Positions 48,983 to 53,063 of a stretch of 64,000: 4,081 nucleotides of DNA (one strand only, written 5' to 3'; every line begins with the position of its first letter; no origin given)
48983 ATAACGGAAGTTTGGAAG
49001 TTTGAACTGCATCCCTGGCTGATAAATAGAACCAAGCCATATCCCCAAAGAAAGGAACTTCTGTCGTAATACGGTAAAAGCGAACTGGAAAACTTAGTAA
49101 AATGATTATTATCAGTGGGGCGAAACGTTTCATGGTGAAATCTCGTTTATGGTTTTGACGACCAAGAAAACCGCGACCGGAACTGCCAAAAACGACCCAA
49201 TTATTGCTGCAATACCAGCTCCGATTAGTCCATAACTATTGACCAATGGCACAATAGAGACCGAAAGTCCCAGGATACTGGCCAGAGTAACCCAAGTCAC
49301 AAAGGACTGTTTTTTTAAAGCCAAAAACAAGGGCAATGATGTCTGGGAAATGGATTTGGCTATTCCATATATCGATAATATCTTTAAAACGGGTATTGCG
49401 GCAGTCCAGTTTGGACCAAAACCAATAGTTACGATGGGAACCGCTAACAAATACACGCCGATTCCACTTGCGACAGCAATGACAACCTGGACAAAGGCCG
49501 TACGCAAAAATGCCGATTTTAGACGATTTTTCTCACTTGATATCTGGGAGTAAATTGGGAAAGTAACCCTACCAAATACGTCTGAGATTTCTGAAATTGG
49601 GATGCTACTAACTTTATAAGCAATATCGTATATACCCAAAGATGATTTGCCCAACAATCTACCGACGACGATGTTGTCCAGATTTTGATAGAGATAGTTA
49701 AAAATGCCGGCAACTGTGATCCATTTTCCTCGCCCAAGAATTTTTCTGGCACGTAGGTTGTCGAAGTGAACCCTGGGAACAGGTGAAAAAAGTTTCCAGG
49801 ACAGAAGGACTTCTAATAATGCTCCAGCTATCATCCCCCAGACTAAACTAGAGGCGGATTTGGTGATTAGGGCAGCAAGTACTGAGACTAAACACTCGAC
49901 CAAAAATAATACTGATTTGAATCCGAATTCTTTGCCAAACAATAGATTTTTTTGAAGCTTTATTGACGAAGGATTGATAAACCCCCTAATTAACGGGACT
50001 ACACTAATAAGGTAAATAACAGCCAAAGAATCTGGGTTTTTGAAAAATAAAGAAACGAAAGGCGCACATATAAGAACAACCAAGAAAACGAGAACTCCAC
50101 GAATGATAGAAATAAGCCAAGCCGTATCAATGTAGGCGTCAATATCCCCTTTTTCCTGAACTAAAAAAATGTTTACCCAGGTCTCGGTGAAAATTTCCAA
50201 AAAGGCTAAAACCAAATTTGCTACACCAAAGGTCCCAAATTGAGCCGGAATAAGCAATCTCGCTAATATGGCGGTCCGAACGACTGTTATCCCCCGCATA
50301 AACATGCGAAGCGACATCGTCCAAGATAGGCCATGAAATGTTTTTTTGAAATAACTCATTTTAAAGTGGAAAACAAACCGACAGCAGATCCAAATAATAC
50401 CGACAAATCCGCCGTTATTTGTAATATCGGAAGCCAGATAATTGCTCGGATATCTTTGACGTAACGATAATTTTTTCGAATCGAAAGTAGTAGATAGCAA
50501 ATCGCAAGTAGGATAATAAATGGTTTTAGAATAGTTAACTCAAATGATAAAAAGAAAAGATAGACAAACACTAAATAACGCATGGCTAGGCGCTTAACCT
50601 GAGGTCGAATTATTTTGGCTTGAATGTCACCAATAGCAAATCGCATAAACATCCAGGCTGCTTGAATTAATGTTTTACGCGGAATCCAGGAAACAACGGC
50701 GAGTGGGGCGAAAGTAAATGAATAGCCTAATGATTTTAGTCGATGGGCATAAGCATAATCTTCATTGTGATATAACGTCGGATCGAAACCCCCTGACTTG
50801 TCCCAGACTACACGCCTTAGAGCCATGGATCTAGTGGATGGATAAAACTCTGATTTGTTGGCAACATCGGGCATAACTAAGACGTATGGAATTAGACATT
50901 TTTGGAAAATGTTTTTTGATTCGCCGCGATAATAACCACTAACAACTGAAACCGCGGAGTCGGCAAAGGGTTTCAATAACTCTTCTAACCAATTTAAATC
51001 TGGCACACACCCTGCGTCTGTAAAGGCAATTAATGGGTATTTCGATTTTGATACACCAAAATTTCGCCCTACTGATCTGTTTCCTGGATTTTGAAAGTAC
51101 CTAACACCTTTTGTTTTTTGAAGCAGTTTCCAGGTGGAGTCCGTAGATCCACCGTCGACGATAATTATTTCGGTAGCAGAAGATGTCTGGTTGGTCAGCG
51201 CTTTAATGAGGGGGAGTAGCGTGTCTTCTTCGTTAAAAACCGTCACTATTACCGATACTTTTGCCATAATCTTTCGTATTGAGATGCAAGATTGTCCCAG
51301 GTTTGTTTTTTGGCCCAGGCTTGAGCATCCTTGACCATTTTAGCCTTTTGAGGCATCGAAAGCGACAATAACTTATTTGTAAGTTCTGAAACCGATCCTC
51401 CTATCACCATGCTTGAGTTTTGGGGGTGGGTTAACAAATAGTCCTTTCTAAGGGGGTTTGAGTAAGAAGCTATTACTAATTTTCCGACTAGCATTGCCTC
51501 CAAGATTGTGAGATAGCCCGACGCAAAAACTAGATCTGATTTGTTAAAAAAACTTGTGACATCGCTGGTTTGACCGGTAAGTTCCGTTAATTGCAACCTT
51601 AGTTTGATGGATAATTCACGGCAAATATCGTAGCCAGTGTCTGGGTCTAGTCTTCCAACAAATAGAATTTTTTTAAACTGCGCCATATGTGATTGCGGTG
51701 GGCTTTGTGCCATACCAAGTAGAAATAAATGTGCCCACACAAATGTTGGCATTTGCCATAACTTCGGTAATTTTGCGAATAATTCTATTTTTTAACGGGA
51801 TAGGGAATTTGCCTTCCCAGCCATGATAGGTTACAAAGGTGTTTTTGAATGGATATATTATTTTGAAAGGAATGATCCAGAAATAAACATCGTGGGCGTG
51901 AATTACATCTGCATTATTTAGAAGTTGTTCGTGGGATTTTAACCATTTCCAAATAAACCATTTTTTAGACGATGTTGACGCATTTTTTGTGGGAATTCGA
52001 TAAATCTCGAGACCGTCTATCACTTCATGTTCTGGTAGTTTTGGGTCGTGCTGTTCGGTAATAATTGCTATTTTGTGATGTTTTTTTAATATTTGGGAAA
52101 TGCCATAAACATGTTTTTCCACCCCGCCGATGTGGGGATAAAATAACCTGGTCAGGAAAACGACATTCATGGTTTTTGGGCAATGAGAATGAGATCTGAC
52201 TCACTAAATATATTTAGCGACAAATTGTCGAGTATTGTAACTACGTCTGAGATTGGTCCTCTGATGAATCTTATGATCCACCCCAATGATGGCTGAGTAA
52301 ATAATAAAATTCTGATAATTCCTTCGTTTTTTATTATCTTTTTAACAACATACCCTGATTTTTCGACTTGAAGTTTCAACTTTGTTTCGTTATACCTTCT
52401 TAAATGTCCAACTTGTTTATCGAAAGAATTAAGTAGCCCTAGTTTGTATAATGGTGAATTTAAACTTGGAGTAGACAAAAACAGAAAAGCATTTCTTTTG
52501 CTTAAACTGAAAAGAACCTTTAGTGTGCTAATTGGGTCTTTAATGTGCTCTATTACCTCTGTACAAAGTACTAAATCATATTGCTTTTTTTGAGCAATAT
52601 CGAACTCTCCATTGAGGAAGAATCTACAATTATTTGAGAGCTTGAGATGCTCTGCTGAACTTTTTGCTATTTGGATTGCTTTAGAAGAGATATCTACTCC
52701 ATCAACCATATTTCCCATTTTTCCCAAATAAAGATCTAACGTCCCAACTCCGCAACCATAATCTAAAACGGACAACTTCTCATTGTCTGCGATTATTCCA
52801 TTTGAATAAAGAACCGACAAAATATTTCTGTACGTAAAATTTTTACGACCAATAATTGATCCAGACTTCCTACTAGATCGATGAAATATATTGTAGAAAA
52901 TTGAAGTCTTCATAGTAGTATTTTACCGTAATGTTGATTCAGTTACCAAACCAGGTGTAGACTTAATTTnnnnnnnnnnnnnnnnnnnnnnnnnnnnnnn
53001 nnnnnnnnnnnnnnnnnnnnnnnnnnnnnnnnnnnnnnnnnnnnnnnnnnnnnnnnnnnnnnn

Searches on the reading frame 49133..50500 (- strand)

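Call 12: search_protein_families(library=pfam, proteins=[window:49133-50500:-], max_evalue=0.001)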
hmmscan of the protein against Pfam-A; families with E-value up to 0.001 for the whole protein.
window:49133-50500:- (456 aa): 3 families
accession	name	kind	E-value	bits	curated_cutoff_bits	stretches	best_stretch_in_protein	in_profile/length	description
PF13440.11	Polysacc_synt_3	-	1.2e-62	212.2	23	1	78-370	1-293/293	Polysaccharide biosynthesis protein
PF01943.22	Polysacc_synt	-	4.2e-24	85.9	28.2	1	57-320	4-273/274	Polysaccharide biosynthesis protein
PF07856.17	Orai-1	-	0.00012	22.2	25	1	116-175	96-157/173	Mediator of CRAC channel activity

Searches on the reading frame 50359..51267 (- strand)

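Call 12: search_protein_families(library=pfam, proteins=[window:50359-51267:-], max_evalue=0.001)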
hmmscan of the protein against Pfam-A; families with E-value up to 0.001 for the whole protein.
window:50359-51267:- (303 aa): 5 families
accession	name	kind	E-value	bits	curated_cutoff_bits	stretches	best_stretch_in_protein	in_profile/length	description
PF00535.33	Glycos_transf_2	-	4.8e-26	92.1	23.3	1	5-124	1-128/168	Glycosyl transferase family 2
PF13641.12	Glyco_tranf_2_3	-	4.6e-11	43.6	27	1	4-199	3-216/230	Glycosyltransferase like family 2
PF13506.12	Glyco_transf_21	-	6.6e-08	32.6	21.7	1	71-210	25-172/174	Glycosyl transferase family 21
PF10111.15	Glyco_tranf_2_2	-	2.5e-07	30.9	27.3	1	5-184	1-206/276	Glycosyltransferase like family 2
PF13632.12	Glyco_trans_2_3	-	0.00042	20.6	27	1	141-260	70-196/198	Glycosyl transferase family group 2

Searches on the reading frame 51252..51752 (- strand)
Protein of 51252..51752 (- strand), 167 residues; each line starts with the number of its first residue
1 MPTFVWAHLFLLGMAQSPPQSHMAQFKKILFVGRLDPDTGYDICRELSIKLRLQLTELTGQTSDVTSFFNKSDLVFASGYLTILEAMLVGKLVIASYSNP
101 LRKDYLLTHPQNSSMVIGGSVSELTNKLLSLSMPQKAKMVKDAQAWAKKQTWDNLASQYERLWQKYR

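Call 12: search_protein_families(library=pfam, proteins=[window:51252-51752:-], max_evalue=0.001)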
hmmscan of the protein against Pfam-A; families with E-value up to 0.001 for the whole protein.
window:51252-51752:- (167 aa): 2 families
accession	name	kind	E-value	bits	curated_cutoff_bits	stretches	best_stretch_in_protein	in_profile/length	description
PF13692.12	Glyco_trans_1_4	-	5.9e-05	23.8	27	1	44-131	49-139/142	Glycosyl transferases group 1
PF00534.26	Glycos_transf_1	-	0.00069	19.6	26.4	0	56-128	75-152/172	Glycosyl transferases group 1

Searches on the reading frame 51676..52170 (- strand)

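Call 12: search_protein_families(library=pfam, proteins=[window:51676-52170:-], max_evalue=0.001)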
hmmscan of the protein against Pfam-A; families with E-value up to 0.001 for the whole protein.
window:51676-52170:- (165 aa): 2 families
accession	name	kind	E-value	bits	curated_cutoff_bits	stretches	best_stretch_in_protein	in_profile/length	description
PF13439.12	Glyco_transf_4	-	5.7e-12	46.4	28.5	1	14-145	1-140/170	Glycosyltransferase Family 4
PF13579.12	Glyco_trans_4_4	-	0.00044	21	29.7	1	15-97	1-82/158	Glycosyl transferase 4-like domain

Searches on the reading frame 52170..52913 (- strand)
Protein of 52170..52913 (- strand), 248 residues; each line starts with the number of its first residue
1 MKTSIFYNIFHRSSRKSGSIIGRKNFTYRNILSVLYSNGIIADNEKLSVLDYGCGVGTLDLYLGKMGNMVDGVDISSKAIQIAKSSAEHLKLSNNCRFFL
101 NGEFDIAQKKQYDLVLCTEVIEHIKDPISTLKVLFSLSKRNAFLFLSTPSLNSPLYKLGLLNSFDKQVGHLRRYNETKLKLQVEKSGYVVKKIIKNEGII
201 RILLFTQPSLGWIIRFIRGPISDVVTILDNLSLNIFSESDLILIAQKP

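Call 12: search_protein_families(library=pfam, proteins=[window:52170-52913:-], max_evalue=0.001)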
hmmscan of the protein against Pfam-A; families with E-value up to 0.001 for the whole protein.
window:52170-52913:- (248 aa): 10 families
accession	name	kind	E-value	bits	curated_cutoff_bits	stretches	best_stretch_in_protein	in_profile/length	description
PF13489.12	Methyltransf_23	-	6e-22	78.5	27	1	43-190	20-161/164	Methyltransferase domain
PF13847.12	Methyltransf_31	-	2.6e-17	63.3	27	1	44-156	2-119/145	Methyltransferase domain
PF08242.18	Methyltransf_12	-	2.5e-13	51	30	1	50-143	1-97/98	Methyltransferase domain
PF13649.12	Methyltransf_25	-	5.1e-11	43.5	27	1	49-127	1-80/97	Methyltransferase domain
PF08241.18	Methyltransf_11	-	6.5e-11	43.2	21.2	1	50-145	1-94/95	Methyltransferase domain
PF05175.20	MTS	-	4.8e-08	33.3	23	1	44-117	30-104/170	Methyltransferase small domain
PF06325.19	PrmA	-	1.3e-06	28.6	22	1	44-124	160-239/296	Ribosomal protein L11 methyltransferase (PrmA)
PF03848.20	TehB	-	1.4e-05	25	20.4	1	48-125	33-109/193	Tellurite resistance protein TehB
PF05401.17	NodS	-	0.00015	22.2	24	1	43-128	41-123/201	Nodulation protein S (NodS)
PF13679.12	Methyltransf_32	-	0.00052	20.4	27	1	41-108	21-94/143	Methyltransferase domain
